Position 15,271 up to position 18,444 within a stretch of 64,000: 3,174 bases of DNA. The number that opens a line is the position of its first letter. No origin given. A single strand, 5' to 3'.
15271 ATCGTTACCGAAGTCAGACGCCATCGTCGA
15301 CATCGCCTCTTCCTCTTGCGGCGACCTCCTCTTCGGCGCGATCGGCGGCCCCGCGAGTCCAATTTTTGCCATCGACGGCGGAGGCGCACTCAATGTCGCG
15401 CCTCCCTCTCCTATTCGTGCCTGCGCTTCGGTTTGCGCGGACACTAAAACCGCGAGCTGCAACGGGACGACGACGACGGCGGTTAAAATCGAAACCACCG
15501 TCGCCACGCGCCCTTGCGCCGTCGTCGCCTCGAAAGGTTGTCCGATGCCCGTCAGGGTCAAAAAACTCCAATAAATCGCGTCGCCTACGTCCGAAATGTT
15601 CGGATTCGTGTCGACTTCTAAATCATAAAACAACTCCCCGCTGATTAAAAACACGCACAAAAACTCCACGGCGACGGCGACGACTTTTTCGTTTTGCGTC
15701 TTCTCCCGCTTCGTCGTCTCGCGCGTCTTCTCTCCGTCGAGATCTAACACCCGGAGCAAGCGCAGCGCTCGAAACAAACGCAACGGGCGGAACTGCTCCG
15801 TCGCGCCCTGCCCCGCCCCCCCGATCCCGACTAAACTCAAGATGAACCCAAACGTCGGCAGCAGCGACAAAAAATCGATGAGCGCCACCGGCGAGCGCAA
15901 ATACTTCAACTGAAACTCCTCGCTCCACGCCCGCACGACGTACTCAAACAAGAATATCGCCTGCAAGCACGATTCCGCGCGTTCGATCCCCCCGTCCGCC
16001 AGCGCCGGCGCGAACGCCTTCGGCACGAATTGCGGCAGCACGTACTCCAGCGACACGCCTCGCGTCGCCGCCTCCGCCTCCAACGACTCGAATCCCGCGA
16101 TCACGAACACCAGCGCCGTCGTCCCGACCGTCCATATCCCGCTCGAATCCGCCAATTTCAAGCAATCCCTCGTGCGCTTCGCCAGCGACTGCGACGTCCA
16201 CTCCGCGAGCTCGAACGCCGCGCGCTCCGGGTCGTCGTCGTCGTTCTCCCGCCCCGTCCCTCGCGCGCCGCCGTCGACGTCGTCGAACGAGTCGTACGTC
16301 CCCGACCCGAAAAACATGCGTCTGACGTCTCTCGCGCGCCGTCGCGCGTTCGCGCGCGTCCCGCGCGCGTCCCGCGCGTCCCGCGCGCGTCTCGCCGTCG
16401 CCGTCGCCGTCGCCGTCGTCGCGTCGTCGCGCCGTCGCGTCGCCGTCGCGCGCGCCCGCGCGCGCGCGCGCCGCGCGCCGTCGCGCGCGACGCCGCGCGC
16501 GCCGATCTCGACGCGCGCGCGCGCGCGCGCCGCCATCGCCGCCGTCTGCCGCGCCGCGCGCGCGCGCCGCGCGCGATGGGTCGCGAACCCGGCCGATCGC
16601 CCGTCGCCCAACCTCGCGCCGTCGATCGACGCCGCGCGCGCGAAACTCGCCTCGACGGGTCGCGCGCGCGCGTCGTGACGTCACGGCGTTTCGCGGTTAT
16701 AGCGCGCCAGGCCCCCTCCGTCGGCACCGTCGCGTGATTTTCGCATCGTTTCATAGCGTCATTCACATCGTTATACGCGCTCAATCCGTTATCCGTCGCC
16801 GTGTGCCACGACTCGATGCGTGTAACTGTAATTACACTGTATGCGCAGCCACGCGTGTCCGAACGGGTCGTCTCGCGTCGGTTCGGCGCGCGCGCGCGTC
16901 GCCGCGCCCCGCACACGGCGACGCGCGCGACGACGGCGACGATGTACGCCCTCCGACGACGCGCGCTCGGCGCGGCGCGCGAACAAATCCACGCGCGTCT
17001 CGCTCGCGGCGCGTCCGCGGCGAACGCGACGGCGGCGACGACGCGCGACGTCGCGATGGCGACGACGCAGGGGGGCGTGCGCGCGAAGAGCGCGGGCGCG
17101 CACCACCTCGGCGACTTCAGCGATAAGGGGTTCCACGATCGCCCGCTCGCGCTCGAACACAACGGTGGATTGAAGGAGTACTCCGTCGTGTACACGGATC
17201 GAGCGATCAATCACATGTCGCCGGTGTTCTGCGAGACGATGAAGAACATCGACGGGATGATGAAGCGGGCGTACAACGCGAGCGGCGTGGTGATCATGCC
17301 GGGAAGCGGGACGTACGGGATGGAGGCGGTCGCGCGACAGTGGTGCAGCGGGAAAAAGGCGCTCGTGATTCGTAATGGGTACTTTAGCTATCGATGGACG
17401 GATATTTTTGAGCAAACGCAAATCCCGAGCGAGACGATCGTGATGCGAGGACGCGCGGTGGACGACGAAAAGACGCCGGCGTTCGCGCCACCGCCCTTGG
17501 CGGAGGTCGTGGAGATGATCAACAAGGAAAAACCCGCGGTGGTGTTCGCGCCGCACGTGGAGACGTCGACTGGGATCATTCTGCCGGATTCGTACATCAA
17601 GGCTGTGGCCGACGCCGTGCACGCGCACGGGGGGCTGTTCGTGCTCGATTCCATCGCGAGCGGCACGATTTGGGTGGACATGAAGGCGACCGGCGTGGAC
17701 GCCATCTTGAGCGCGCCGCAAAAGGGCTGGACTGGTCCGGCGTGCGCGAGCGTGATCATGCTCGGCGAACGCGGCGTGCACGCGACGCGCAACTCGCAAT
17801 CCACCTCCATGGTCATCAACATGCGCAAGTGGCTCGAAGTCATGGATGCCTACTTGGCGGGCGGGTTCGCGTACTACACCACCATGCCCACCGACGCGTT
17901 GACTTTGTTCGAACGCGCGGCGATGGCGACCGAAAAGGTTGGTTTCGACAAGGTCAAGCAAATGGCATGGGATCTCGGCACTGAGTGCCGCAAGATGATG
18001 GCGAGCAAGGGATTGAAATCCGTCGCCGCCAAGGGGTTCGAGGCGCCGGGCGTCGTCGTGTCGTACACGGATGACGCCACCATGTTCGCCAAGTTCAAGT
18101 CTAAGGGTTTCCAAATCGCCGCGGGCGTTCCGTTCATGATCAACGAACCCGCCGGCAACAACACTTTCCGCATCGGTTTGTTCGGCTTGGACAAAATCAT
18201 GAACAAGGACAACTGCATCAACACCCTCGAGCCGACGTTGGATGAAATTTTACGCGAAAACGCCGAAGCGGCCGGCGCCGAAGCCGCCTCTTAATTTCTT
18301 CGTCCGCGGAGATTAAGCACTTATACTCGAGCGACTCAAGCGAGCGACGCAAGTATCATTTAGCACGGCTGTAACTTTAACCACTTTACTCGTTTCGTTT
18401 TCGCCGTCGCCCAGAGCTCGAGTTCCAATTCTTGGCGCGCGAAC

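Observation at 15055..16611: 6TM voltage-sensor channel with a non-canonical pore filter TLTGIGQ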

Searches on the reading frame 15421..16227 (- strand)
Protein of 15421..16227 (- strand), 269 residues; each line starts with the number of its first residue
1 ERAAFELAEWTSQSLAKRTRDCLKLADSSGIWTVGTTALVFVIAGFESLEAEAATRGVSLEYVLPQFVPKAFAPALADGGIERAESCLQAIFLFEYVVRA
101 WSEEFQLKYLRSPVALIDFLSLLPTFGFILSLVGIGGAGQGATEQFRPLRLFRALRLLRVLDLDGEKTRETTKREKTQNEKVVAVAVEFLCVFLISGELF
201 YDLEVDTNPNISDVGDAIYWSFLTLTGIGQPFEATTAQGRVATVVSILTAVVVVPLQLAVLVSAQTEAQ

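Call 21: search_protein_representatives(alignment_id=A2)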
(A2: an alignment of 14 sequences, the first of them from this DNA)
Query: 14 sequences, 270 profile positions. Proteins with E-value up to 0.001 (for the whole library): 3953; up to 1e-10: 453; up to 1e-30: 31. The best 150 are listed.
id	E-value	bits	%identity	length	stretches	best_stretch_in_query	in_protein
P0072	8.1e-131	452.0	-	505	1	1-268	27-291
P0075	8.7e-131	451.9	-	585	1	1-267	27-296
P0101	5.9e-127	439.4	-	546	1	1-269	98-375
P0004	2.2e-121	421.1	-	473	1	1-269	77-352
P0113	5.3e-120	416.5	-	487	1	2-269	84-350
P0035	2.6e-119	414.3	-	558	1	1-268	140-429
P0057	1.1e-118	412.2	-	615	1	1-268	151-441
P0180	3.0e-83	296.1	-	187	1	91-259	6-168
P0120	7.8e-79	281.6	-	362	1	56-246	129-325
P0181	1.2e-66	241.6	-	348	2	117-222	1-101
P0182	1.4e-52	195.4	-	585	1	14-266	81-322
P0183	1.8e-49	185.2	-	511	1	18-266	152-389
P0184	1.4e-48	182.4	-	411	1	79-266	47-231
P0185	4.7e-48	180.6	-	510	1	16-268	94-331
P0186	5.8e-48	180.3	-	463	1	13-267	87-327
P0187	1.2e-47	179.3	-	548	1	15-264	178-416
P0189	1.3e-46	175.9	-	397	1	14-251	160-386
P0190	1.4e-45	172.5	-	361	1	79-268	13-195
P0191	5.3e-44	167.3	-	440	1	15-263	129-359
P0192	8.7e-44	166.6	-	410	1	5-265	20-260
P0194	2.5e-43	165.1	-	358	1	7-266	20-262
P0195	5.3e-42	160.8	-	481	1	14-242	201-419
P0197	4.0e-38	148.1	-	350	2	196-266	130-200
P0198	5.9e-38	147.5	-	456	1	16-264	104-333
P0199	6.6e-37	144.1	-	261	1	12-260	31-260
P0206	3.3e-27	112.3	-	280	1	115-262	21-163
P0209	3.8e-26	108.8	-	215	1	188-267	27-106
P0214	4.7e-24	101.9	-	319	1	189-267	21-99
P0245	6.0e-20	88.5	-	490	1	86-265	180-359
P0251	7.4e-19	84.9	-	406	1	87-265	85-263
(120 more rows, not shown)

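Call 24: list_cluster_members(proteins=[P0182, P0183, P0185, P0186, P0187, P0191, P0192, P0194, P0198, P0245])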
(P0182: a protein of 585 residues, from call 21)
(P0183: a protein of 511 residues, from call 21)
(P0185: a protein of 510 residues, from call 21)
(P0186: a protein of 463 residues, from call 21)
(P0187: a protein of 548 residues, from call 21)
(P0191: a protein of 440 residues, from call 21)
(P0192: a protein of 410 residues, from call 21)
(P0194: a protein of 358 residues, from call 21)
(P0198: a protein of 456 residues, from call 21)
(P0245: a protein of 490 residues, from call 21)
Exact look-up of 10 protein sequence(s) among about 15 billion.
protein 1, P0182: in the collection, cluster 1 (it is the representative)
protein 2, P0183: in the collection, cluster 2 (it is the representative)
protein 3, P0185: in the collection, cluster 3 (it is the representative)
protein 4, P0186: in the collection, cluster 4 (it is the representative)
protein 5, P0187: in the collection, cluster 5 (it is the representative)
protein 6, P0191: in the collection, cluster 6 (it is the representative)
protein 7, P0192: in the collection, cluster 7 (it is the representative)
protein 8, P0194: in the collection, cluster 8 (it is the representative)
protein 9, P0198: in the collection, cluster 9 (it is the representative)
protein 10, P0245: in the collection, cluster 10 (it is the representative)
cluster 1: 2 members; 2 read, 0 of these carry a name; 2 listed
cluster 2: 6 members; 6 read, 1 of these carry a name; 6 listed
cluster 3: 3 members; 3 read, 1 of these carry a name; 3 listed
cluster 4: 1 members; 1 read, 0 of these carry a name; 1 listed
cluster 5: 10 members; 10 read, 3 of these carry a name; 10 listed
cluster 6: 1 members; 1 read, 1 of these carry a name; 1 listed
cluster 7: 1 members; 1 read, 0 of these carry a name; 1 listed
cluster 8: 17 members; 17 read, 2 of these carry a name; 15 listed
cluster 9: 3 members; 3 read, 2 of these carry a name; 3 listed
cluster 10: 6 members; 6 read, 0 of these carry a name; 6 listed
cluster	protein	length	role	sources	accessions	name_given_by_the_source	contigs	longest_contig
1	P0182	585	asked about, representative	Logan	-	-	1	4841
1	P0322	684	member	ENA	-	-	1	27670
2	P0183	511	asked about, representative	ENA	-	-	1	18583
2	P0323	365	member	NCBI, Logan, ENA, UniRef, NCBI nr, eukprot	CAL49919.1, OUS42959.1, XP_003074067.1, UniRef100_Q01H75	Voltage-dependent potassium channel [Ostreococcus tauri] | Voltage-dependent potassium channel n=1 Tax=Ostreococcus tauri TaxID=70448 ... | XP_003074067.1 Voltage-dependent potassium channel [Ostreococcus tauri]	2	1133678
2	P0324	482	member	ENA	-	-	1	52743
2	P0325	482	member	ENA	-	-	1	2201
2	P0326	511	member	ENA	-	-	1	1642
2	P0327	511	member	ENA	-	-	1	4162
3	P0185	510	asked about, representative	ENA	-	-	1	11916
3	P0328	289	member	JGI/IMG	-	hypothetical protein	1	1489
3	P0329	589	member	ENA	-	-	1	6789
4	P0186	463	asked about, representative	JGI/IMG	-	-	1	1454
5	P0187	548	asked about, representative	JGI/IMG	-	hypothetical protein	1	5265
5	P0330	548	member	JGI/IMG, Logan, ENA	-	hypothetical protein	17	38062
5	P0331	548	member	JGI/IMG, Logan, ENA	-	hypothetical protein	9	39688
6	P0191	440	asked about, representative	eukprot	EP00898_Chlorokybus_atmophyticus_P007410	jgi/Chlat1/7670/Chrsp64S07127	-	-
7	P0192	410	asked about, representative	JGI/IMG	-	-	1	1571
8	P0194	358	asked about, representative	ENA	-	-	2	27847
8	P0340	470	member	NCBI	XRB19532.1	ion transport protein [Pseudoscourfieldia marina]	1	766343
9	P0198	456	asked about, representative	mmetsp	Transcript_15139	Transcript_15139/g.20893 ORF Transcript_15139/g.20893 Transcript_15139/m.20893 ...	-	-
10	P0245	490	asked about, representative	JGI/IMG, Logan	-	-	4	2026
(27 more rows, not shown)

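Call 35: list_cluster_members(proteins=[P0184, P0189, P0190, P0195, P0197, P0199, P0206, P0209, P0214, P0251])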
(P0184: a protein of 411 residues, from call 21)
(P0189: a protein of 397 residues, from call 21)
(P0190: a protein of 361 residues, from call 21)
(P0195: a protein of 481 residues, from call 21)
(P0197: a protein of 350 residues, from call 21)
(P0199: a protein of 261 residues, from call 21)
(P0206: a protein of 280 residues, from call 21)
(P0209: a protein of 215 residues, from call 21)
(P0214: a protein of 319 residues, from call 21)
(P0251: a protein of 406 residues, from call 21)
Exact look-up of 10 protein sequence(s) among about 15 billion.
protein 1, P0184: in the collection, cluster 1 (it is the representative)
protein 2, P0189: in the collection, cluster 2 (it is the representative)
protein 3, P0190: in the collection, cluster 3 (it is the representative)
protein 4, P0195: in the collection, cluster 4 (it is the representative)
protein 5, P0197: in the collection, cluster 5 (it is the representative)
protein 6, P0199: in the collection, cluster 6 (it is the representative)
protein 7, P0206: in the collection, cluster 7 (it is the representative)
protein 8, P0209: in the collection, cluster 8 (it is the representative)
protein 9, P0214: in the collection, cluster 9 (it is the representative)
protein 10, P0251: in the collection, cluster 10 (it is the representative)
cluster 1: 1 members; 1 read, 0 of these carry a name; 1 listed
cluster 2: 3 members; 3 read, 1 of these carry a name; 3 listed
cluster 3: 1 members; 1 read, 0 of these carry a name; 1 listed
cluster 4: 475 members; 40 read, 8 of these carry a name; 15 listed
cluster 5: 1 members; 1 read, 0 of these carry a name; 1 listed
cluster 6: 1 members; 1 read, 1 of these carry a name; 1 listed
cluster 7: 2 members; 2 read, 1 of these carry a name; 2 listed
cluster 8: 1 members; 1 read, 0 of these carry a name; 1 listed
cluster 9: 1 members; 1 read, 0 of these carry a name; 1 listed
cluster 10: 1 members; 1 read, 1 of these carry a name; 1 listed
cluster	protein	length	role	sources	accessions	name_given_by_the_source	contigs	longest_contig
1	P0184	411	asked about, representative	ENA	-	-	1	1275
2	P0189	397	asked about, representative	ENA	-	-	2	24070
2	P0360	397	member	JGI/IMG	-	hypothetical protein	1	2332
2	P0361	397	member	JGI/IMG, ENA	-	-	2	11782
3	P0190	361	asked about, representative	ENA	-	-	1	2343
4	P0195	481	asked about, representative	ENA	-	-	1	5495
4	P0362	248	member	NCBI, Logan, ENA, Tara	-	strand:- start:1123 stop:1869 length:747 start_codon:yes stop_codon:yes gene_type:complete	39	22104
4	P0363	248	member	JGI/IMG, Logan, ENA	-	RNA polymerase subunit RPABC4/transcription elongation factor Spt4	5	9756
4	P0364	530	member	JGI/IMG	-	hypothetical protein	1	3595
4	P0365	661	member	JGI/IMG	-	hypothetical protein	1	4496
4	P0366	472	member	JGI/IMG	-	hypothetical protein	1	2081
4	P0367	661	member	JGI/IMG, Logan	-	hypothetical protein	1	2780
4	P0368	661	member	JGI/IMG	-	hypothetical protein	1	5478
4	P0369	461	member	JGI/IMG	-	hypothetical protein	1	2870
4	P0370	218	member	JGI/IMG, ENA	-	-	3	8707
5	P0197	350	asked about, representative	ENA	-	-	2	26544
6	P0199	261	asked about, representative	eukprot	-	gene1726-2387_t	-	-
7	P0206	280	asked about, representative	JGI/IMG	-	-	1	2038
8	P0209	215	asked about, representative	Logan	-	-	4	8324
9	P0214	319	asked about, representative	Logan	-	-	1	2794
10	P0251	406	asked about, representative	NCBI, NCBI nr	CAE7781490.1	unnamed protein product [Symbiodinium sp. CCMP2456]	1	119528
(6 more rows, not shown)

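Call 44: search_protein_families(library=pfam, proteins=[P0323, P0198, P0192, P0191, P0340, P0251], max_evalue=0.01)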
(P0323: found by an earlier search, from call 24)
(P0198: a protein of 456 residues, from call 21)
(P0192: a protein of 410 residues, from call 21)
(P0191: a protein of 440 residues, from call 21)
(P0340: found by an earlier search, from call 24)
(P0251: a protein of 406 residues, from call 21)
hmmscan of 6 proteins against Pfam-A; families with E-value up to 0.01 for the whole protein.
P0323 (365 aa): 2 families
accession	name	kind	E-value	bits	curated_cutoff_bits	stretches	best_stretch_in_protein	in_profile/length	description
PF00520.37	Ion_trans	-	1.1e-12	48.1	25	1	65-217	35-201/241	Ion transport protein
PF07885.22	Ion_trans_2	-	0.00013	22.2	22.5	1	168-240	2-74/79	Ion channel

P0198 (456 aa): 3 families
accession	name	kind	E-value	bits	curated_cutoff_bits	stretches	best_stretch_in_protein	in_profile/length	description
PF00520.37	Ion_trans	-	9.6e-17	61.4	25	1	131-321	18-214/241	Ion transport protein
PF07647.24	SAM_2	-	1.2e-11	45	20.5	1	388-454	1-66/66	SAM domain (Sterile alpha motif)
PF00536.37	SAM_1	-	1.6e-11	44.9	23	1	389-454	1-64/64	SAM domain (Sterile alpha motif)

P0192 (410 aa): 3 families
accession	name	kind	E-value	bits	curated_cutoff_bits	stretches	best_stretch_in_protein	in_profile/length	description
PF00520.37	Ion_trans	-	7.4e-16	58.5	25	1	71-224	13-188/241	Ion transport protein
PF00536.37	SAM_1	-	3.8e-10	40.4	23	1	343-407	2-64/64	SAM domain (Sterile alpha motif)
PF07647.24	SAM_2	-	2.2e-09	37.8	20.5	1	343-407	3-66/66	SAM domain (Sterile alpha motif)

P0191 (440 aa): 4 families
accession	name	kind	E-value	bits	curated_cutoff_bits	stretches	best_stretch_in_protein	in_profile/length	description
PF00520.37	Ion_trans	-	4.6e-13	49.4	25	1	155-328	16-191/241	Ion transport protein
PF07885.22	Ion_trans_2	-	5.5e-06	26.6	22.5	1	287-361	2-76/79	Ion channel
PF12773.13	DZR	-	0.0039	17.8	27.3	1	391-414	1-23/45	Double zinc ribbon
PF13240.11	Zn_Ribbon_1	-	0.0061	16.8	25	0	391-413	2-23/23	zinc-ribbon domain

P0340 (470 aa): 2 families
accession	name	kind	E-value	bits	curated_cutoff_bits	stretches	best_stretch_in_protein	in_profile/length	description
PF00520.37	Ion_trans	-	1.9e-14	53.9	25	1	195-340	32-191/241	Ion transport protein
PF07885.22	Ion_trans_2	-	8.3e-05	22.8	22.5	1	299-371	2-74/79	Ion channel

P0251 (406 aa): 1 family
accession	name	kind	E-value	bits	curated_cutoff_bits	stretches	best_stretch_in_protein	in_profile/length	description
PF00520.37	Ion_trans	-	3.7e-09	36.6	25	1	59-232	10-193/241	Ion transport protein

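Call 45: predict_structure(alignment_id=A3)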
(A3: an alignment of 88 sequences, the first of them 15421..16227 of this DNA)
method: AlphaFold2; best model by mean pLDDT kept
length: 269 residues; sequences in the alignment: 88
mean_pLDDT: 90.8   pTM: 0.82
mean pLDDT of the five models: 90.8, 89.7, 88.9, 88.7, 88.5
residues with pLDDT >= 90: 207; 70-90: 45; 50-70: 17; < 50: 0
segments of 3 or more residues with pLDDT < 50: none
pLDDT, mean of each block of 10 residues (from residue 1): 95 96 92 94 93 94 96 95 94 96 97 94 88 75 80 90 66 74 91 94 95 95 95 96 95 91 87
secondary structure, 60 per line:
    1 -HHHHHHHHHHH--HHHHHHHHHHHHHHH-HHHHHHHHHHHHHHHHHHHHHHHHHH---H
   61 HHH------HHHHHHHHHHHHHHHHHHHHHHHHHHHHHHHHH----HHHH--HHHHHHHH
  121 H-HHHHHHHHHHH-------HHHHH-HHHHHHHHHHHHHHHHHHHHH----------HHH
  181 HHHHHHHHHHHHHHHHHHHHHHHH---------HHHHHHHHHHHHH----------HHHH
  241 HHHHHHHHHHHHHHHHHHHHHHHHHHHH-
elements in order: H2-12 H15-29 H31-56 H60-63 H70-102 H107-110 H113-121 H123-133 H141-145 H147-167 H178-204 H214-226 H237-268

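Call 47: fold_search(model_id=the predicted structure, library=pdb)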
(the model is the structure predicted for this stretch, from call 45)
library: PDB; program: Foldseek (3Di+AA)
matches with E <= 10: 763; with E <= 0.001: 34
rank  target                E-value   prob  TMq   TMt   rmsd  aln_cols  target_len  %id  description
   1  7e87_B                9.1e-05  1.00  0.41  0.30  13.1       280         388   17  CryoEM structure of the human Kv4.2-DPP6S complex, transmembrane and intracellular region (released 2021-10-13)
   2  7e84_A                1.0e-04  1.00  0.39  0.25  13.6       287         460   17  CryoEM structure of human Kv4.2-KChIP1 complex (released 2021-10-13)
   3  7w6n_B                1.2e-04  1.00  0.33  0.23  14.9       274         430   18  CryoEM structure of human KChIP1-Kv4.3 complex (released 2022-11-02)
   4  7wf3_B                1.6e-04  1.00  0.36  0.38  13.4       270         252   18  Composite map of human Kv1.3 channel in apo state with beta subunits (released 2022-02-09)
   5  9ei0_A                1.6e-04  1.00  0.38  0.30  13.2       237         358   19  Human Kv1.3 mutant - G427H with A0194009G09 nanobodies (released 2025-12-03)
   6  7ssx_A                1.9e-04  1.00  0.35  0.28  13.0       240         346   20  Structure of human Kv1.3 (released 2022-06-29)
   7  7w3y_A                1.9e-04  1.00  0.32  0.24  13.8       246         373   17  CryoEM structure of human Kv4.3 (released 2022-11-02)
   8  8j00_A                1.9e-04  1.00  0.31  0.26  14.7       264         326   20  Human KCNQ2-CaM in complex with CBD (released 2023-11-29)
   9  7w6s_B                2.3e-04  1.00  0.32  0.21  15.2       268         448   17  CryoEM structure of human KChIP2-Kv4.3 complex (released 2022-11-02)
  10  8j04_A                2.5e-04  1.00  0.30  0.25  14.7       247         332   22  Human KCNQ2-CaM-HN37 complex in the presence of PIP2 (released 2023-12-06)
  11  9a06_MODEL_1_A        2.6e-04  1.00  0.37  0.38  11.6       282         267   20  Rosetta docking models of human KCNQ1 channel with KCNE1 auxiliary protein (released 2020-10-08)
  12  7ssz_A                2.8e-04  1.00  0.38  0.29  13.8       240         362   19  Structure of human Kv1.3 with A0194009G09 nanobodies (released 2022-06-29)
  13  9con_A                2.8e-04  1.00  0.36  0.28  12.4       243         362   19  Human Kv1.3-H451V with A0194009G09 nanobodies conformation 1 (released 2026-01-28)
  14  7uk5_A                2.9e-04  1.00  0.37  0.38  12.8       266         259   18  Human Kv4.2-KChIP2 channel complex in an open state, transmembrane region (released 2022-06-29)
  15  9j38_A                3.2e-04  1.00  0.33  0.28  14.8       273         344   20  human KCNQ5-CaM in apo state (released 2025-04-16)
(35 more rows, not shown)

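Call 65: find_related_loci(query=A2, collection=genome_contigs, flank=2000)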
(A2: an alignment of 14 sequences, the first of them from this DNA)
Query A2 (269 aa) in genome_contigs; peptide patterns used: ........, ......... (x = any residue, [..] = any of these).
54 stretches matched a pattern, but none encodes a relative of the query by tblastn (E <= 1e-3).

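Call 66: find_related_loci(query=A2, collection=viral_contigs, flank=5000)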
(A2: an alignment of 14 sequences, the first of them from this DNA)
Query A2 (269 aa) in viral_contigs; peptide patterns used: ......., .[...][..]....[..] (x = any residue, [..] = any of these).
95 stretches matched a pattern, but none encodes a relative of the query by tblastn (E <= 1e-3).

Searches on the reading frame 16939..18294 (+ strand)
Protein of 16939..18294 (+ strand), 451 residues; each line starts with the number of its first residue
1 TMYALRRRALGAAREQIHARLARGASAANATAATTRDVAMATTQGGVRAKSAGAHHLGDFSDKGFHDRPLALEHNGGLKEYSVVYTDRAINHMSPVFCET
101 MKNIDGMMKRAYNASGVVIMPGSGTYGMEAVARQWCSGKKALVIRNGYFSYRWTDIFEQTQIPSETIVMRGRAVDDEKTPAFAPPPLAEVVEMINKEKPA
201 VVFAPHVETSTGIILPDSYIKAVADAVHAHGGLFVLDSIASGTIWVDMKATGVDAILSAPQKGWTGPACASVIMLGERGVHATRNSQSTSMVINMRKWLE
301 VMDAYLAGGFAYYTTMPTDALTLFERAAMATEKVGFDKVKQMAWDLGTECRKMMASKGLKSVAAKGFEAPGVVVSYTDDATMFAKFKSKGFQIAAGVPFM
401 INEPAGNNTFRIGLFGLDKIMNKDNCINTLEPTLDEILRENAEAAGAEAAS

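Call 44: search_protein_families(library=pfam, proteins=[window:16939-18294:+], max_evalue=0.01)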
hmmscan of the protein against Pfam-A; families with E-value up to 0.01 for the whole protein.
window:16939-18294:+ (451 aa): 1 family
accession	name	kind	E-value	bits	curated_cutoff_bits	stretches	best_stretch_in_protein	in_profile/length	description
PF00266.25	Aminotran_5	-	1.1e-07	31.7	21.5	1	88-354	32-291/371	Aminotransferase class-V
